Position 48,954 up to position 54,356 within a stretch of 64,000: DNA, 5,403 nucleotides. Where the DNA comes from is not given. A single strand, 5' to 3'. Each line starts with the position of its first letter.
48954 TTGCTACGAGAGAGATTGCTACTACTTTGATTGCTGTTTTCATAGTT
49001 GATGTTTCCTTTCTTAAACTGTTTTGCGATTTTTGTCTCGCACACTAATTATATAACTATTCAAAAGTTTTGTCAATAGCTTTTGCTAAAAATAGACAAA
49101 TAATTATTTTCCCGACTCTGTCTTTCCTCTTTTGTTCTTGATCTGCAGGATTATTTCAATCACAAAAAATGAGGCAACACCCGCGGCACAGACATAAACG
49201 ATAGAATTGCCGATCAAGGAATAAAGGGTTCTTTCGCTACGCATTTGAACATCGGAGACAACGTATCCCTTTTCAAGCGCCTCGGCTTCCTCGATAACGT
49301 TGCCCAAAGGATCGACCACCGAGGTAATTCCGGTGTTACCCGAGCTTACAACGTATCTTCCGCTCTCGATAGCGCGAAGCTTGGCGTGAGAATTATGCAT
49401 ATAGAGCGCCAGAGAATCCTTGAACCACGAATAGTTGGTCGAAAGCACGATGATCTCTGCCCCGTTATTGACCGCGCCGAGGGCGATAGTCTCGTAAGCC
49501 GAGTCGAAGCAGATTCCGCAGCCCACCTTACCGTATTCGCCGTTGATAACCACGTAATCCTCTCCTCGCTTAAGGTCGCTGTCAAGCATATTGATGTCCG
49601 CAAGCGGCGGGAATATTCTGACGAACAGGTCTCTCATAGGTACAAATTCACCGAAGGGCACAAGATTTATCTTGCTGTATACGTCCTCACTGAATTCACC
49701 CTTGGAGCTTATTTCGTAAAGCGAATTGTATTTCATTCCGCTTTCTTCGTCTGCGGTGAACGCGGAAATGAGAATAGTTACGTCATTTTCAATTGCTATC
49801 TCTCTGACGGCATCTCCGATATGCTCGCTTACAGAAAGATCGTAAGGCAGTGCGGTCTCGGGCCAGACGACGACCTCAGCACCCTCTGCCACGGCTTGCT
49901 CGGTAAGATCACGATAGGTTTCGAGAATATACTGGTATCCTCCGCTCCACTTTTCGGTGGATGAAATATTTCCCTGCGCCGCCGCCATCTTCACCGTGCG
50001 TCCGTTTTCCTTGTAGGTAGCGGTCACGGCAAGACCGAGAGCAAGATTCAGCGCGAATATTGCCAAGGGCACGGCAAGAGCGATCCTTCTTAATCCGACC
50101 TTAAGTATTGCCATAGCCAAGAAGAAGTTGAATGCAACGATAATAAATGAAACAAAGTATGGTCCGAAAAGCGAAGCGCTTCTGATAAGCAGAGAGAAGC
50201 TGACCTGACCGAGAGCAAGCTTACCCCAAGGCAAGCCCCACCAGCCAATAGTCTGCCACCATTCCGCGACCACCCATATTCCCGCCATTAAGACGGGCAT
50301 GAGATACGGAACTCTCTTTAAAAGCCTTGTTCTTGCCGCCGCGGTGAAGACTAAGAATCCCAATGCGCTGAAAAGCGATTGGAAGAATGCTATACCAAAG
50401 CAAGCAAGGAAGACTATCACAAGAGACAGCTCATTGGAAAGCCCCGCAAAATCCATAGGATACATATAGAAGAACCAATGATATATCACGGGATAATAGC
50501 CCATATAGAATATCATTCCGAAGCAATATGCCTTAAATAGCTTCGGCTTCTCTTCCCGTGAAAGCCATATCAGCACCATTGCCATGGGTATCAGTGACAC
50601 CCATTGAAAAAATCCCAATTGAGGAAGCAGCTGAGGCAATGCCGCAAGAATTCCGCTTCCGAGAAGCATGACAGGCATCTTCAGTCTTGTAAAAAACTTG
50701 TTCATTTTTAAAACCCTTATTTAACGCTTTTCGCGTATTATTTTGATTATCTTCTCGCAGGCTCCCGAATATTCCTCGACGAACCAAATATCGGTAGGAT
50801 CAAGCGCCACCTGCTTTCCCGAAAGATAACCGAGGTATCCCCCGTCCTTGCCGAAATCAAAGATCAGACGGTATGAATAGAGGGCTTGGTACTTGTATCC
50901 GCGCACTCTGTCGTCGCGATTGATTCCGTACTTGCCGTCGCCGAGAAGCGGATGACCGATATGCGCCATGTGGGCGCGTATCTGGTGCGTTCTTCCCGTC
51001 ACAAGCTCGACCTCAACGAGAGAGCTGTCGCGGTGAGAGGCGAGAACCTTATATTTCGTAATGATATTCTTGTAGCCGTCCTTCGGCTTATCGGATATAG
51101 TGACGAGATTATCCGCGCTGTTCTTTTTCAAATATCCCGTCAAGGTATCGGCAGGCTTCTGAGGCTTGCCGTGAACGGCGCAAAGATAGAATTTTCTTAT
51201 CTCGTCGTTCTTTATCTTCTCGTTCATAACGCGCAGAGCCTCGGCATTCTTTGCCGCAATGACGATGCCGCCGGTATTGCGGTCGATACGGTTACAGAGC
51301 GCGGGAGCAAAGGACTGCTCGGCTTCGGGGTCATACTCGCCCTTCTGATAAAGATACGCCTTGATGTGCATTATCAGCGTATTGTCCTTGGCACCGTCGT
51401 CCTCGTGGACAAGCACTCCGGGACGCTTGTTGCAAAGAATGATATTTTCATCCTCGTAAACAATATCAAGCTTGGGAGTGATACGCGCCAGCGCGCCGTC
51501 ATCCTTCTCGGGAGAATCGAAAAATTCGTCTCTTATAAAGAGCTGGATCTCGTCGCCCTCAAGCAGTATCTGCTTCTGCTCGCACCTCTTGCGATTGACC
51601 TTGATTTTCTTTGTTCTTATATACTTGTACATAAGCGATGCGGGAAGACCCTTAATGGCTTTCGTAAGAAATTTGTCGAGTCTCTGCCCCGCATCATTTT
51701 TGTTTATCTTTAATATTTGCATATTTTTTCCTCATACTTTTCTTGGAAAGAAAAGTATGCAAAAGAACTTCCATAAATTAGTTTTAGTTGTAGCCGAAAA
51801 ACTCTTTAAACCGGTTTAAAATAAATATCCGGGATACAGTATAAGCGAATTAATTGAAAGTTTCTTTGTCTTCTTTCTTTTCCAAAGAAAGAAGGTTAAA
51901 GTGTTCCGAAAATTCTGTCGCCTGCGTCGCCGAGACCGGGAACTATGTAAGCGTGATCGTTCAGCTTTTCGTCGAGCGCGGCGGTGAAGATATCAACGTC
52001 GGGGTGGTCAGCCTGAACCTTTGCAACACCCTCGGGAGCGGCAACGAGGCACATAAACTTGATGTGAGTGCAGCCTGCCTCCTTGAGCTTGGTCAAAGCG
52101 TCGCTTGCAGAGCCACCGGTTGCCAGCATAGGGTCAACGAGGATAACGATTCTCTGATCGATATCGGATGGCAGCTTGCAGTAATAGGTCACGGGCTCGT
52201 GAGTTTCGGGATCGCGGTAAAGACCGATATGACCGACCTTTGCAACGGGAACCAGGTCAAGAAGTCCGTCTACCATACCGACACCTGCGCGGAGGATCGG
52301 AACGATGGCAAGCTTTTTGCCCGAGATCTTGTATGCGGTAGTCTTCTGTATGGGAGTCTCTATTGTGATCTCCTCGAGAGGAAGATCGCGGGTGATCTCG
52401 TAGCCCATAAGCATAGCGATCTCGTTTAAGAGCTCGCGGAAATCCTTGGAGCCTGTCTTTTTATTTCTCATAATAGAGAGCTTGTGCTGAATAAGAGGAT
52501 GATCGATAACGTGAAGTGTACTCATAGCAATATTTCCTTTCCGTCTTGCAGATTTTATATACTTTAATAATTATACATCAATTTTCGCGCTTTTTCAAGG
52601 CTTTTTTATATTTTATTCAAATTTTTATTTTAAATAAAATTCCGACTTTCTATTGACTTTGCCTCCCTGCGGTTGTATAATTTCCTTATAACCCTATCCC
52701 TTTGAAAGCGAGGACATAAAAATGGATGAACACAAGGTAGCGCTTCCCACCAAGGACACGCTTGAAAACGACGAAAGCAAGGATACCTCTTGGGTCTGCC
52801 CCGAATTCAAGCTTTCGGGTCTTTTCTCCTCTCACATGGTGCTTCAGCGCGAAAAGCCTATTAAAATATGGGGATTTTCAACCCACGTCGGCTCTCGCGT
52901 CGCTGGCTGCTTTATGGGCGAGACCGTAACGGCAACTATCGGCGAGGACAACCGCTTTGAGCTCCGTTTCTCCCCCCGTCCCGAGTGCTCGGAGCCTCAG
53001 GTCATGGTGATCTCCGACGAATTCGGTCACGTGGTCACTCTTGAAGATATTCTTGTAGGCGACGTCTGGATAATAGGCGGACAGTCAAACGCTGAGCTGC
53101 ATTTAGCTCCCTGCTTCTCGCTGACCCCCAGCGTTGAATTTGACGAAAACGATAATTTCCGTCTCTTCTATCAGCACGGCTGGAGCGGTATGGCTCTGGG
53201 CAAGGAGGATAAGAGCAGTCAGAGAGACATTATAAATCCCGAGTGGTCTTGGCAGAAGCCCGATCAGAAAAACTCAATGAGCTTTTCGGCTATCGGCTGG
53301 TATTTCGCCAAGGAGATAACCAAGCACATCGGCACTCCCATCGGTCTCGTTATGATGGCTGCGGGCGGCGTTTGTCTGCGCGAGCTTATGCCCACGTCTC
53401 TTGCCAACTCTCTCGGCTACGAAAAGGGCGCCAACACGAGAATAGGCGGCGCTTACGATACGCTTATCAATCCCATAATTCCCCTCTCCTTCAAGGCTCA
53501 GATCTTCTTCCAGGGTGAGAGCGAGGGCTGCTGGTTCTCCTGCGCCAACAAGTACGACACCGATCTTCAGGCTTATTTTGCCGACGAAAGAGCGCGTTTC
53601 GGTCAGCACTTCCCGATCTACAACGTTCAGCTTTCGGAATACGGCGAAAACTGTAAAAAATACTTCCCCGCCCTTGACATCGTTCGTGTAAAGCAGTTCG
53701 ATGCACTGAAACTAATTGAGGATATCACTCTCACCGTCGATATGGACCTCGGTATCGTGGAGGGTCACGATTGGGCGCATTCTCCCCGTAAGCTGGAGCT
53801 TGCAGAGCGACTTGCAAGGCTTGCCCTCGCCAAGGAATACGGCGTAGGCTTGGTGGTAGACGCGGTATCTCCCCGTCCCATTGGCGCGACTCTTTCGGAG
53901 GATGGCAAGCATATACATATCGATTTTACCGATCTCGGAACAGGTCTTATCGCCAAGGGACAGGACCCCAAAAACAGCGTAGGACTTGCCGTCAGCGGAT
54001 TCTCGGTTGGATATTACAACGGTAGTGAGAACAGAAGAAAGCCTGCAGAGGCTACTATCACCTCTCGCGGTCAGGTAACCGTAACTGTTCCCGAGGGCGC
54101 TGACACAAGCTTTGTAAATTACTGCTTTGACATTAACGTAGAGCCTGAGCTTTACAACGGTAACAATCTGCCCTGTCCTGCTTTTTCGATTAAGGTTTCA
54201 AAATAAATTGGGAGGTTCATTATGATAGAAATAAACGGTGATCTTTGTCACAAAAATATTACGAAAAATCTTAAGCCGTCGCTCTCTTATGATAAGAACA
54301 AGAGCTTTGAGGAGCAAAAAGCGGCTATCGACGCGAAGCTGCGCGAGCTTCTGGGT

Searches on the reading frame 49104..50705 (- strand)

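Call 74: search_protein_families(library=pfam, proteins=[window:49104-50705:-], max_evalue=0.00001)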
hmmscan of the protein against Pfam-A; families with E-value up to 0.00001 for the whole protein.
window:49104-50705:- (533 aa): 2 families
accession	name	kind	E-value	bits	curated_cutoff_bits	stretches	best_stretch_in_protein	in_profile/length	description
PF00795.27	CN_hydrolase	-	5.8e-31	108.2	23.2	1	240-490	2-250/256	Carbon-nitrogen hydrolase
PF20154.4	LNT_N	-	1.3e-17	64.8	27.1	1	17-194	1-158/159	Apolipoprotein N-acyltransferase N-terminal domain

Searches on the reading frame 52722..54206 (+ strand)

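Call 74: search_protein_families(library=pfam, proteins=[window:52722-54206:+], max_evalue=0.00001)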
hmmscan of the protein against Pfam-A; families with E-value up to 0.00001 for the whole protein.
window:52722-54206:+ (494 aa): 1 family
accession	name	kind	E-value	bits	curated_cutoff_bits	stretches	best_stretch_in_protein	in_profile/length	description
PF03629.24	SASA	-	4.6e-10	39.9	24.8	1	114-366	3-222/226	Carbohydrate esterase, sialic acid-specific acetylesterase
